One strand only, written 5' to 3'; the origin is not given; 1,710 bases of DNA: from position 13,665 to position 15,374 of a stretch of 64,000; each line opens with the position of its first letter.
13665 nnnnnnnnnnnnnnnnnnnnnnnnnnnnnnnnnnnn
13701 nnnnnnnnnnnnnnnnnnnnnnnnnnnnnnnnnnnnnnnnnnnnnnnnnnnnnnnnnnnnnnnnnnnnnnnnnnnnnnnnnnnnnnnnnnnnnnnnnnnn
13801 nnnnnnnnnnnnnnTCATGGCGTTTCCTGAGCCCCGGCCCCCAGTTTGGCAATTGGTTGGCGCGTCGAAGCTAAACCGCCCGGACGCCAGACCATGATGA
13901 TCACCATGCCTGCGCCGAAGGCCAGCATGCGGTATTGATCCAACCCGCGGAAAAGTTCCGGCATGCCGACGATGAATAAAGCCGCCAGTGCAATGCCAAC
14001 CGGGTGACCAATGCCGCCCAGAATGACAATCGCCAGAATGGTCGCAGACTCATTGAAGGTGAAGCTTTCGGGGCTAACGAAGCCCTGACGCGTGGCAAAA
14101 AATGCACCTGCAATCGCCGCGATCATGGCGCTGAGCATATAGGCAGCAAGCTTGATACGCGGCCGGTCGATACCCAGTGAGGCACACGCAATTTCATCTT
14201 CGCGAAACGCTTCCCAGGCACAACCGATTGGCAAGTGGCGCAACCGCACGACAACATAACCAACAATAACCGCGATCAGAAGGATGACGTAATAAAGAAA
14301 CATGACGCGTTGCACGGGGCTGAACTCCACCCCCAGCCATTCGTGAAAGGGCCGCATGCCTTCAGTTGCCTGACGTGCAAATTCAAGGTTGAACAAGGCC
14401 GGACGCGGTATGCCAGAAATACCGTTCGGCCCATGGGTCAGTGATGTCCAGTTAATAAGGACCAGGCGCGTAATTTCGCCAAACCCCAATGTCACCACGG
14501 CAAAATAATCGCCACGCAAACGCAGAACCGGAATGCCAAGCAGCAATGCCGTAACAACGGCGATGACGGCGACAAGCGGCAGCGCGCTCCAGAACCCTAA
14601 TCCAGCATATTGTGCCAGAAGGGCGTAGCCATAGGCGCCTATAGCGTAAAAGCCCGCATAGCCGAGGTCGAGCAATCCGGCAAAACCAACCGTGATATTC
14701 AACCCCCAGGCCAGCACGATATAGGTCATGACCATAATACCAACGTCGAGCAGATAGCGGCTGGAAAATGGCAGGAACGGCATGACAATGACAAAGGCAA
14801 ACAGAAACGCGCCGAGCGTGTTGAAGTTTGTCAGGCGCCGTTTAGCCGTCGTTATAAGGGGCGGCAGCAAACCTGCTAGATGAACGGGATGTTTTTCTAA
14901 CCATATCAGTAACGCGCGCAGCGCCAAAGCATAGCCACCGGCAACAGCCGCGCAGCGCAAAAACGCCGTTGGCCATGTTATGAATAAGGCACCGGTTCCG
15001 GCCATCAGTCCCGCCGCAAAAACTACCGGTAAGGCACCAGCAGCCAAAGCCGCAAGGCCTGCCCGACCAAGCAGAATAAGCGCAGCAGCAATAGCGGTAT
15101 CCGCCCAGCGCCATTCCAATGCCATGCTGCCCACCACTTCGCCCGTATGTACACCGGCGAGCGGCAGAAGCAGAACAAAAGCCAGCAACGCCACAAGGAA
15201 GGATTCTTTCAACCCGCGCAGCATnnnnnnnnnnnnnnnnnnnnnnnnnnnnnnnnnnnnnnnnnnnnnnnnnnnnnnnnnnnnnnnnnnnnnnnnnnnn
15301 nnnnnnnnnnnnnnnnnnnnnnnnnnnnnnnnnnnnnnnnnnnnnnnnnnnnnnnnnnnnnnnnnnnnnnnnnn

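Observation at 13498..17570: Orphan LivH/LivM permease pair fused into an operon with a 2Fe-2S ferredoxin, a secreted protein and a DMT transporter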

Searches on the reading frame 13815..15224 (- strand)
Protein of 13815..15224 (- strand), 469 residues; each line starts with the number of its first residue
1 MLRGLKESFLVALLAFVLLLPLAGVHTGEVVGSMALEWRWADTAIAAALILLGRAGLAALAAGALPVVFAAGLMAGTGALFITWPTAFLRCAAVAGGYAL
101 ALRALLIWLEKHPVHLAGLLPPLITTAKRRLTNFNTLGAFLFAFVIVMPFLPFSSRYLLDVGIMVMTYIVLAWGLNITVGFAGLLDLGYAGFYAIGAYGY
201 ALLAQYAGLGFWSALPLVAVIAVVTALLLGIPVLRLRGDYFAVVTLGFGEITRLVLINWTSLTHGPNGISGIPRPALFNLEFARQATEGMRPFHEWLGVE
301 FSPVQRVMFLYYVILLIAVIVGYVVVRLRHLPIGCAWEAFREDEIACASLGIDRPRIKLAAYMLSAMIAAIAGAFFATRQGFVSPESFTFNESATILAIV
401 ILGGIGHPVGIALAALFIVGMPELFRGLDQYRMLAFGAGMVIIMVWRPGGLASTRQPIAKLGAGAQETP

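Call 4: search_protein_families(library=pfam, proteins=[window:13815-15224:-], max_evalue=0.01)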
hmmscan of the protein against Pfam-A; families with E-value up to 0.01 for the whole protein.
window:13815-15224:- (469 aa): 1 family
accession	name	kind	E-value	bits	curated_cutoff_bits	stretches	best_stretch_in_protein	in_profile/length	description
PF02653.21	BPD_transp_2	-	3.7e-48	164.4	26.8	1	159-443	3-268/269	Branched-chain amino acid transport system / permease component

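Call 5: search_protein_families(library=ncbifam, proteins=[window:13815-15224:-], max_evalue=0.01)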
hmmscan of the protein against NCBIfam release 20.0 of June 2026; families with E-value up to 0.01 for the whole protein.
window:13815-15224:- (469 aa): 7 families
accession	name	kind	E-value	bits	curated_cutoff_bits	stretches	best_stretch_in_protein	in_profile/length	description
NF008450.0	PRK11301.1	subfamily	2e-130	436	366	1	135-460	90-414/418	high-affinity branched-chain amino acid ABC transporter permease LivM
TIGR03408.1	urea_trans_UrtC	equivalog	6.2e-21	75.4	296.2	1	211-453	88-312/313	urea ABC transporter permease subunit UrtC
TIGR03727.1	urea_t_UrtC_arc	equivalog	1.9e-16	59.9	575.55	1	145-452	39-338/369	urea ABC transporter, permease protein UrtC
TIGR03409.1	urea_trans_UrtB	equivalog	1.2e-08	34.9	250.3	1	167-455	13-289/291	urea ABC transporter permease subunit UrtB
NF011961.0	PRK15432.1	equivalog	7.5e-07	28.7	388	1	312-421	164-275/344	autoinducer 2 ABC transporter permease LsrC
NF007067.0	PRK09512.1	equivalog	0.00013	21.3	398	1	313-416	175-283/321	ribose ABC transporter permease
NF008441.0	PRK11285.1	equivalog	0.00018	20.8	378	1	340-421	208-288/333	L-arabinose ABC transporter permease AraH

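Call 8: find_encoding_contigs(protein=window:13815-15224:-, flank=10000, max_places=6)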
Protein window:13815-15224:- (469 aa): 1 contig read that carries it; 1 place shown.
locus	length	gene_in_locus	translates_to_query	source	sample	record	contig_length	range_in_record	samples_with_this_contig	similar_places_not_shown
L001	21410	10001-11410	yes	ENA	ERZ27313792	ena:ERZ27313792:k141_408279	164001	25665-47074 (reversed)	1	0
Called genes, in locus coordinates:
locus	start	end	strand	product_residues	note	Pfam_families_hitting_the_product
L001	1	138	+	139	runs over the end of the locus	-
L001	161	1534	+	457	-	PF00364:Biotin_lipoyl, PF25997:BSH_YhbJ (weak), PF02779:Transket_pyr, PF02780:Transketolase_C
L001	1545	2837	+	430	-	PF00364:Biotin_lipoyl, PF25997:BSH_YhbJ, PF02817:E3_binding, PF00198:2-oxoacid_dh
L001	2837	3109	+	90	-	-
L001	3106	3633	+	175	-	PF13302:Acetyltransf_3, PF00583:Acetyltransf_1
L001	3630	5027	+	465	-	PF00890:FAD_binding_2 (weak), PF01134:GIDA, PF01266:DAO (faint), PF07992:Pyr_redox_2, PF12831:FAD_oxidored, PF13738:Pyr_redox_3, PF00070:Pyr_redox, PF02852:Pyr_redox_dim, +2 more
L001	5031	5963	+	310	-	PF16881:LIAS_N, PF04055:Radical_SAM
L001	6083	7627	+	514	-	PF00117:GATase, PF07722:Peptidase_C26 (faint), PF02540:NAD_synthase (weak), PF03054:tRNA_Me_trans (faint), PF00958:GMP_synt_C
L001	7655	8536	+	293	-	PF00892:EamA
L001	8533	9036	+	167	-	-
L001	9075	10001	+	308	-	PF02653:BPD_transp_2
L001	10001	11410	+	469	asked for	PF02653:BPD_transp_2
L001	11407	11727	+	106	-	PF00111:Fer2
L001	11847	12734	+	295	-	PF00231:ATP-synt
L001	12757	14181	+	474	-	PF02874:ATP-synt_ab_N, PF00006:ATP-synt_ab, PF22919:ATP-synt_VA_C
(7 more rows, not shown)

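Call 9: find_homologous_proteins(query=window:13815-15224:-)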
Query window:13815-15224:- (469 aa): 7998 proteins with E <= 0.001 among 8000 candidates; the best 120 are listed.
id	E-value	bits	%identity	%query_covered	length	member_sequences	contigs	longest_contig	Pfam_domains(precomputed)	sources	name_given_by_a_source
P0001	6.6e-253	858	100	84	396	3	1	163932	PF02653.22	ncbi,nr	ncbi:MAG: high-affinity branched-chain amino acid ABC transporter permease LivM [Alphaproteobacteria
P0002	1.5e-177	610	60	99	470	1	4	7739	PF02653.22,PF11862.14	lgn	-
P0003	1.3e-174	600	62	98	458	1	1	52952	PF02653.22,PF11862.14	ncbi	ncbi:MAG: high-affinity branched-chain amino acid ABC transporter permease LivM [Alphaproteobacteria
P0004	1.2e-171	590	60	98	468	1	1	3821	PF02653.22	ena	-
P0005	1.0e-170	587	60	98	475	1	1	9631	PF02653.22,PF11862.14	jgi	-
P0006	1.1e-170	587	61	99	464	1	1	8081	PF02653.22,PF11862.14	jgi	jgi:branched-chain amino acid transport system permease protein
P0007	6.2e-170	584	59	99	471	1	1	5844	PF02653.22,PF11862.14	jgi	jgi:branched-chain amino acid transport system permease protein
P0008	7.3e-169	581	59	98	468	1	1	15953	PF02653.22,PF11862.14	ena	-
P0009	1.3e-167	577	58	99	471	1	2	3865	PF02653.22,PF11862.14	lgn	-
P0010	1.7e-167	576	61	97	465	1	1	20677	PF02653.22,PF11862.14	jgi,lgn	-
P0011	1.9e-167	576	59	96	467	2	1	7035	PF02653.22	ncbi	-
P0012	6.8e-167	574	61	97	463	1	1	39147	PF02653.22,PF11862.14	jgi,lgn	-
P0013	9.0e-167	574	60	97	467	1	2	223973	PF02653.22,PF11862.14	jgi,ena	jgi:branched-chain amino acid transport system permease protein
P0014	1.0e-166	574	60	99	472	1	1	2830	PF02653.22,PF11862.14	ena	-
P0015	1.9e-166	573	60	94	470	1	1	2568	PF02653.22,PF11862.14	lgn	-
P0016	4.2e-166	572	57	99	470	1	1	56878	PF02653.22,PF11862.14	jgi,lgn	-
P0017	7.6e-166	571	59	98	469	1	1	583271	PF02653.22,PF11862.14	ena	-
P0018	1.4e-165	570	59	98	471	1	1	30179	PF02653.22,PF11862.14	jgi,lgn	-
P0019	2.4e-165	569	61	97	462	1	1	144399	PF02653.22,PF11862.14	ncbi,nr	ncbi:MAG: high-affinity branched-chain amino acid ABC transporter permease LivM [Alphaproteobacteria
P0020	2.4e-165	569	58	99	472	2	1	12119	PF02653.22,PF11862.14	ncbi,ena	-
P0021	6.0e-164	565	56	99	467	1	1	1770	PF02653.22,PF11862.14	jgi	jgi:branched-chain amino acid transport system permease protein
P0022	2.7e-163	563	56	99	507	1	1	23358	PF02653.22,PF11862.14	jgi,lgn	-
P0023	3.2e-163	562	59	99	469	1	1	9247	PF02653.22,PF11862.14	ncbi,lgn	ncbi:MAG: high-affinity branched-chain amino acid ABC transporter permease LivM [Bdellovibrionales b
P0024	3.6e-163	562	59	98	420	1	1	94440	PF02653.22,PF11862.14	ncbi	-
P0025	8.5e-163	561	57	98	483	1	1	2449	PF02653.22,PF11862.14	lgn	-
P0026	1.3e-162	560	57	93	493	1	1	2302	PF02653.22,PF11862.14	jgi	jgi:branched-chain amino acid transport system permease protein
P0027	1.7e-162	560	60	93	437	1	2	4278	PF02653.22,PF11862.14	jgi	jgi:branched-chain amino acid transport system permease protein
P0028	1.8e-162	560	57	98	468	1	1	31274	PF02653.22,PF11862.14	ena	-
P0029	1.8e-162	560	73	70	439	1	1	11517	PF02653.22,PF11862.14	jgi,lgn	jgi:branched-chain amino acid transport system permease protein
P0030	3.5e-162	559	59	97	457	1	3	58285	PF02653.22,PF11862.14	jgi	jgi:branched-chain amino acid transport system permease protein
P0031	9.0e-162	558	56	99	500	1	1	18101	PF02653.22,PF11862.14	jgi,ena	-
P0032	9.9e-162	557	59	99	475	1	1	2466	PF02653.22,PF11862.14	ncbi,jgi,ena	jgi:branched-chain amino acid transport system permease protein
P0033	1.4e-161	557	58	97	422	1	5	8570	PF02653.22,PF11862.14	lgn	-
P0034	1.7e-161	557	60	93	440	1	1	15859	PF02653.22,PF11862.14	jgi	jgi:branched-chain amino acid transport system permease protein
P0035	2.0e-161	556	60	97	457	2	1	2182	PF02653.22,PF11862.14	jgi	jgi:branched-chain amino acid transport system permease protein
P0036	2.5e-161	556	57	92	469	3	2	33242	PF02653.22,PF11862.14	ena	-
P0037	3.4e-161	556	58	98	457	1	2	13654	PF02653.22,PF11862.14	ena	-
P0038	7.8e-161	554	58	98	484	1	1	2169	PF02653.22,PF11862.14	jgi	-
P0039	9.6e-161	554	59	97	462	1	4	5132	PF02653.22,PF11862.14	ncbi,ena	-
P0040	1.7e-160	553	59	97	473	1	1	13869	PF02653.22,PF11862.14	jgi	jgi:branched-chain amino acid transport system permease protein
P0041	2.0e-160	553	71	70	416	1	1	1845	PF02653.22,PF11862.14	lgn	-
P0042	2.5e-160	553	60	97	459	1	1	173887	PF02653.22,PF11862.14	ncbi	-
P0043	3.3e-160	552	57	97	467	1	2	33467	PF02653.22,PF11862.14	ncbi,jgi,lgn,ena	jgi:branched-chain amino acid transport system permease protein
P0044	4.3e-160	552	61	97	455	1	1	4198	PF02653.22,PF11862.14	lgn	-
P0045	6.7e-160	551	57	100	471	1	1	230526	PF02653.22,PF11862.14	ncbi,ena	-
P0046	8.4e-160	551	60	97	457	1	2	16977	PF02653.22,PF11862.14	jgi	-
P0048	1.5e-159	550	60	98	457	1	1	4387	PF02653.22,PF11862.14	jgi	-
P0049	3.2e-159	549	72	69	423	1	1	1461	PF02653.22,PF11862.14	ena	-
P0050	4.2e-159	549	54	95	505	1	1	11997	PF02653.22,PF11862.14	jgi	-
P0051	4.9e-159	549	59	97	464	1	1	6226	PF02653.22,PF11862.14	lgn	-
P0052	6.8e-159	548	57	98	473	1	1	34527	PF02653.22,PF11862.14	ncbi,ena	-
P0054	2.1e-158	546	56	98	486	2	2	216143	PF02653.22,PF11862.14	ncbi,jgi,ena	jgi:branched-chain amino acid transport system permease protein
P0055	1.6e-157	544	59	93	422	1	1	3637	PF02653.22,PF11862.14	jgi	jgi:branched-chain amino acid transport system permease protein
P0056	1.8e-157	543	53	97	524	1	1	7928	PF02653.22,PF11862.14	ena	-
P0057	2.0e-157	543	56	97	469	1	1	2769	PF02653.22,PF11862.14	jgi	jgi:branched-chain amino acid transport system permease protein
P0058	2.9e-157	543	60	97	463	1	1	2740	PF02653.22,PF11862.14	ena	-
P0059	5.0e-157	542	58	93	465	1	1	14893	PF02653.22,PF11862.14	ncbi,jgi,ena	jgi:branched-chain amino acid transport system permease protein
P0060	2.9e-156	539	58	93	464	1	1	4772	PF02653.22,PF11862.14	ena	-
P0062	1.0e-155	538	58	97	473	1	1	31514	PF02653.22,PF11862.14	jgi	jgi:branched-chain amino acid transport system permease protein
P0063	9.6e-155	534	59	97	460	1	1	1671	PF02653.22,PF11862.14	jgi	-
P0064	7.3e-154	531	57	98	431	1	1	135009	PF02653.22,PF11862.14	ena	-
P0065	1.8e-153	530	58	97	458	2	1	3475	PF02653.22,PF11862.14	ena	-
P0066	2.1e-153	530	59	93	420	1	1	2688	PF02653.22,PF11862.14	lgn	-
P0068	4.0e-153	529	55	98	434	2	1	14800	PF02653.22,PF11862.14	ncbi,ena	-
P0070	6.1e-153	528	58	99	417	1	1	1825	PF02653.22,PF11862.14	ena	-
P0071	2.9e-152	526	65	76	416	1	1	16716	PF02653.22,PF11862.14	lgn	-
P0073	1.3e-151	524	56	100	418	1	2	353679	PF02653.22,PF11862.14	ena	-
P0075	1.8e-150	520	55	97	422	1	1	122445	PF02653.22,PF11862.14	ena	-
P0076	4.0e-150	519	72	68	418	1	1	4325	PF02653.22,PF11862.14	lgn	-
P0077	7.7e-150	518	55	97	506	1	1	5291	PF02653.22,PF11862.14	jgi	jgi:branched-chain amino acid transport system permease protein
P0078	9.5e-150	518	55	98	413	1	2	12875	PF02653.22,PF11862.14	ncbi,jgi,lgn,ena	jgi:branched-chain amino acid transport system permease protein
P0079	7.5e-149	515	55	97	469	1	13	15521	PF02653.22,PF11862.14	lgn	-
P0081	1.1e-146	508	55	99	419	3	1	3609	PF02653.22,PF11862.14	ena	-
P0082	3.8e-146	506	54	100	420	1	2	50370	PF02653.22,PF11862.14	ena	-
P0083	3.5e-144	500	67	72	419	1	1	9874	PF02653.22,PF11862.14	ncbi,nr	ncbi:MAG: high-affinity branched-chain amino acid ABC transporter permease LivM [Alphaproteobacteria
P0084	3.7e-144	499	54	97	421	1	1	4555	PF02653.22,PF11862.14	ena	-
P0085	6.4e-144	499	53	97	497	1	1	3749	PF02653.22,PF11862.14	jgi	jgi:branched-chain amino acid transport system permease protein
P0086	7.6e-144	498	55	98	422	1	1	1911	PF02653.22,PF11862.14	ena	-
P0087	1.1e-143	498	55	99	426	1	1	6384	PF02653.22,PF11862.14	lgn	-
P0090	1.4e-142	494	53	97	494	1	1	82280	PF02653.22,PF11862.14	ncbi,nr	ncbi:MAG: high-affinity branched-chain amino acid ABC transporter permease LivM [Azospirillum sp.]|n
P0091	2.2e-142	494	52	99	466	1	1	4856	PF02653.22,PF11862.14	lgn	-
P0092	2.9e-142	493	55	98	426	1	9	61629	PF02653.22,PF11862.14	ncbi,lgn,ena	-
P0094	3.1e-141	490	53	97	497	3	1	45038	PF02653.22,PF11862.14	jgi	jgi:branched-chain amino acid transport system permease protein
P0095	2.6e-140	487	54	97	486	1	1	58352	PF02653.22,PF11862.14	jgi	jgi:branched-chain amino acid transport system permease protein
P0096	1.1e-139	485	53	97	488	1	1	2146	PF02653.22,PF11862.14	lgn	-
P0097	1.7e-139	484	53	98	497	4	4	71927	PF02653.22,PF11862.14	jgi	jgi:branched-chain amino acid transport system permease protein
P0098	2.0e-139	484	54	92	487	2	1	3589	PF02653.22,PF11862.14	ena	-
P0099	2.0e-139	484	52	95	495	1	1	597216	PF02653.22,PF11862.14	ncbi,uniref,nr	ncbi:high-affinity branched-chain amino acid ABC transporter permease LivM [Arenibaculum pallidilute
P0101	1.0e-138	482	57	90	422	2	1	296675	PF02653.22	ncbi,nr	ncbi:MAG: high-affinity branched-chain amino acid ABC transporter permease LivM [Alphaproteobacteria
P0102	1.2e-138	481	53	94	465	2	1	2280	PF02653.22,PF11862.14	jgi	jgi:branched-chain amino acid transport system permease protein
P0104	1.9e-138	481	53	97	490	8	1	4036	PF02653.22,PF11862.14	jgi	jgi:branched-chain amino acid transport system permease protein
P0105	2.0e-138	481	52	97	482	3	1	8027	PF02653.22,PF11862.14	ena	-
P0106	2.1e-138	481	52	93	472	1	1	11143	PF02653.22,PF11862.14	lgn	-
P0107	4.4e-138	479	52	99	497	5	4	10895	PF02653.22,PF11862.14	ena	-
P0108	4.6e-138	479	52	97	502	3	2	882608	PF02653.22,PF11862.14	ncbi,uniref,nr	ncbi:high-affinity branched-chain amino acid ABC transporter permease LivM [Azospirillum thermophilu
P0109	5.8e-138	479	52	97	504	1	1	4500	PF02653.22,PF11862.14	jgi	jgi:branched-chain amino acid transport system permease protein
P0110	9.5e-138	478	52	97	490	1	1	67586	PF02653.22,PF11862.14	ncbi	-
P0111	1.4e-137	478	50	98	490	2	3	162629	PF02653.22,PF11862.14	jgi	jgi:branched-chain amino acid transport system permease protein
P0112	1.4e-137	478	52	98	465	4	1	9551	PF02653.22,PF11862.14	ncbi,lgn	-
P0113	1.8e-137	477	52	94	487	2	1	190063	PF02653.22,PF11862.14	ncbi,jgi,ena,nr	ncbi:MAG TPA: high-affinity branched-chain amino acid ABC transporter permease LivM [Azospirillaceae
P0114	2.0e-137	477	51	99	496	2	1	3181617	PF02653.22,PF11862.14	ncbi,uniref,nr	ncbi:branched-chain amino acid ABC transporter permease [Azospirillum humicireducens]|uniref:Branche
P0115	2.7e-137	477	51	97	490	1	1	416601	PF02653.22,PF11862.14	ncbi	ncbi:high-affinity branched-chain amino acid ABC transporter permease LivM [Azospirillum sp. sgz3017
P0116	3.1e-137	477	52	97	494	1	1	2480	PF02653.22,PF11862.14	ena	-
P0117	5.1e-137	476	52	99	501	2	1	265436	PF02653.22,PF11862.14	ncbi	-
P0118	5.3e-137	476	52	97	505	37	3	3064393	PF02653.22,PF11862.14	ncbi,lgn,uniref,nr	ncbi:ABC transporter permease [Azospirillum argentinense]|uniref:ABC transporter permease n=1 Tax=Az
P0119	5.8e-137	476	50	99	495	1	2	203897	PF02653.22,PF11862.14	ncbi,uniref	ncbi:high-affinity branched-chain amino acid ABC transporter permease LivM [Azospirillum sp. ST 5-10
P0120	7.6e-137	475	51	97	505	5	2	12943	PF02653.22,PF11862.14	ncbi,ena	-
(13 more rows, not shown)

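Call 10: find_encoding_contigs(protein=P0003, flank=8000, max_places=2)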
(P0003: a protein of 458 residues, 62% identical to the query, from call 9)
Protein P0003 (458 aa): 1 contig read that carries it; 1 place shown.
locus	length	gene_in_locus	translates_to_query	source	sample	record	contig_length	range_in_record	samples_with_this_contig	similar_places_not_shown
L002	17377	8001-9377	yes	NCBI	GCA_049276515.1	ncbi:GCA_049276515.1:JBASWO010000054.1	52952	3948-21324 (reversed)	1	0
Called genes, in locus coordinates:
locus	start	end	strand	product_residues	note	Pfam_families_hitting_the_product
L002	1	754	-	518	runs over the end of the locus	-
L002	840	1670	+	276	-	PF13640:2OG-FeII_Oxy_3, PF13661:2OG-FeII_Oxy_4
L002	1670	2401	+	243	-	PF13489:Methyltransf_23, PF02353:CMAS (weak), PF08241:Methyltransf_11, PF08242:Methyltransf_12, PF13649:Methyltransf_25, PF13847:Methyltransf_31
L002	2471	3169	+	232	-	-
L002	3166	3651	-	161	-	-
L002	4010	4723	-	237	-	PF07589:PEP_exosort_dom (weak)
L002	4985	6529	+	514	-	PF00117:GATase, PF07722:Peptidase_C26 (weak), PF02540:NAD_synthase (weak), PF00958:GMP_synt_C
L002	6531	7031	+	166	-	-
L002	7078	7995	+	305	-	PF02653:BPD_transp_2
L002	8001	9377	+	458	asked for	PF11862:DUF3382, PF02653:BPD_transp_2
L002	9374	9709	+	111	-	PF00111:Fer2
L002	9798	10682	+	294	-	PF00231:ATP-synt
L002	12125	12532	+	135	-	PF02823:ATP-synt_DE_N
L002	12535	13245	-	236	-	PF00027:cNMP_binding, PF13545:HTH_Crp_2, PF13412:HTH_24 (faint)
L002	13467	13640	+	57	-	-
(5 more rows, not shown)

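Call 11: find_encoding_contigs(protein=P0017, flank=8000, max_places=2)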
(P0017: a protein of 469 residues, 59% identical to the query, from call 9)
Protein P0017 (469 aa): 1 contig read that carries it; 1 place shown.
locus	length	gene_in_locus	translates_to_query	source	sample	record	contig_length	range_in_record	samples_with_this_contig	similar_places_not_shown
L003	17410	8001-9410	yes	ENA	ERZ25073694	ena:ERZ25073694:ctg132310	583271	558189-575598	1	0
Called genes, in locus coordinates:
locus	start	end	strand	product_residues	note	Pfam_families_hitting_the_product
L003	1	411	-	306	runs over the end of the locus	PF00126:HTH_1, PF03466:LysR_substrate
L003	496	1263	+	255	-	PF01012:ETF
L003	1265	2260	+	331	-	PF01012:ETF, PF00766:ETF_alpha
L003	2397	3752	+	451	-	PF02133:Transp_cyt_pur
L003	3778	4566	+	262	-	-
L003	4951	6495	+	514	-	PF00117:GATase, PF07722:Peptidase_C26 (weak), PF02540:NAD_synthase (weak), PF03054:tRNA_Me_trans (faint), PF00958:GMP_synt_C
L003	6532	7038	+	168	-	-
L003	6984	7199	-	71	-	-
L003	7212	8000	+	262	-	PF02653:BPD_transp_2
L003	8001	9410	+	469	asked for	PF11862:DUF3382, PF02653:BPD_transp_2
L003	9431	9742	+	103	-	PF00111:Fer2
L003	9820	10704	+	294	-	PF00231:ATP-synt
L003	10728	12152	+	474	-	PF02874:ATP-synt_ab_N, PF00006:ATP-synt_ab, PF22919:ATP-synt_VA_C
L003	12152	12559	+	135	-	PF02823:ATP-synt_DE_N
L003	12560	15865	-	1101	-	PF00176:SNF2-rel_dom, PF00270:DEAD, PF04851:ResIII, PF00271:Helicase_C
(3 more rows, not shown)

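Call 12: find_encoding_contigs(protein=P0019, flank=8000, max_places=2)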
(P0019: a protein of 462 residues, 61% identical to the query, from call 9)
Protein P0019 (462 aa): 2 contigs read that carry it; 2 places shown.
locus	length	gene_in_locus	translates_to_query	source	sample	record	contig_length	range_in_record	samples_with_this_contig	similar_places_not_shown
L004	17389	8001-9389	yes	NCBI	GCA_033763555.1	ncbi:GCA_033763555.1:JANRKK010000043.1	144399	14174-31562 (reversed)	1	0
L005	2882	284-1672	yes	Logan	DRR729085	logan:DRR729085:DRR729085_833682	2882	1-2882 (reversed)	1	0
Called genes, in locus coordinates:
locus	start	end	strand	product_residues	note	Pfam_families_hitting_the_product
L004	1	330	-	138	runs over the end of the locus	PF03610:EIIA-man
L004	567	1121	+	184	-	-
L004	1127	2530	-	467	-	PF02511:Thy1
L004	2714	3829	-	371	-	PF00733:Asn_synthase (faint), PF03054:tRNA_Me_trans, PF20259:tRNA_Me_trans_M, PF20258:tRNA_Me_trans_C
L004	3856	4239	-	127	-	-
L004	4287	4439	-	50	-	-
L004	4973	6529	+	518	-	PF00117:GATase, PF07722:Peptidase_C26 (weak), PF02540:NAD_synthase (weak), PF00958:GMP_synt_C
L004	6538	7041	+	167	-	-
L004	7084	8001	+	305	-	PF02653:BPD_transp_2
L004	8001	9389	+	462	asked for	PF11862:DUF3382 (weak), PF02653:BPD_transp_2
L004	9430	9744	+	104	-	PF00111:Fer2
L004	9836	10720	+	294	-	PF00231:ATP-synt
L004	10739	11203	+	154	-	-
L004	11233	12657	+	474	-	PF02874:ATP-synt_ab_N, PF00006:ATP-synt_ab, PF22919:ATP-synt_VA_C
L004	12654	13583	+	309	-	PF03403:PAF-AH_p_II (faint), PF01738:DLH, PF12146:Hydrolase_4 (weak)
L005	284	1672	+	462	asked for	PF11862:DUF3382 (weak), PF02653:BPD_transp_2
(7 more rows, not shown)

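Call 20: find_encoding_contigs(protein=P0114, flank=8000, max_places=1)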
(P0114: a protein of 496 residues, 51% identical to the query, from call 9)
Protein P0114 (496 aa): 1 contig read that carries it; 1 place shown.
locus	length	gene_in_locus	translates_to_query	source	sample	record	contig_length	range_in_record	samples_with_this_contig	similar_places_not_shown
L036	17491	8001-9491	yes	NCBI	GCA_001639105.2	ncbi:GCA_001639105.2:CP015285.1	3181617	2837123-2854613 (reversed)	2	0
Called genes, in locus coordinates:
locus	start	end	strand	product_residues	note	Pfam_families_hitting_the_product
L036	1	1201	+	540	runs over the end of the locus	PF00089:Trypsin, PF13365:Trypsin_2, PF00595:PDZ, PF13180:PDZ_2, PF17820:PDZ_6, PF13180:PDZ_2 (weak)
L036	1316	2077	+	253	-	PF13641:Glyco_tranf_2_3 (weak), PF00535:Glycos_transf_2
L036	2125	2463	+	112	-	PF07578:LAB_N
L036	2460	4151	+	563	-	PF02366:PMT, PF13231:PMT_2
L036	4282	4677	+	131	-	-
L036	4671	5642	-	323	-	PF00480:ROK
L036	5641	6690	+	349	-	-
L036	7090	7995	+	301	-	PF02653:BPD_transp_2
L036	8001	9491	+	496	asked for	PF11862:DUF3382, PF02653:BPD_transp_2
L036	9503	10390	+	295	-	PF00005:ABC_tran, PF13304:AAA_21 (faint), PF12399:BCA_ABC_TP_C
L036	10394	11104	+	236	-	PF25199:nSTAND_NTPase5 (faint), PF00005:ABC_tran, PF13304:AAA_21 (faint)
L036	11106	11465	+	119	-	PF21741:DUF6867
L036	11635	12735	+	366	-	PF13433:Peripla_BP_5, PF13458:Peripla_BP_6, PF01094:ANF_receptor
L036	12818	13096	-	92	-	-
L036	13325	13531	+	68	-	-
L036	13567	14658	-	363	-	PF00753:Lactamase_B, PF21221:B_lactamase-like_C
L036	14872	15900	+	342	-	PF13505:OMP_b-brl, PF01617:Surface_Ag_2, PF00691:OmpA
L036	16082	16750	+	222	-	PF00072:Response_reg, PF00196:GerE, PF08281:Sigma70_r4_2 (weak), PF13384:HTH_23 (faint)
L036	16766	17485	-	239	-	-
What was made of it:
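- Closest known: Azospirillum humicireducens livH-livM-livG-livF-DUF6867-SBP locus. Different: The Azospirillum locus is complete (call 20).
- The Azospirillum locus is the canonical livH-livM-livG-livF-DUF6867-SBP (call 20).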
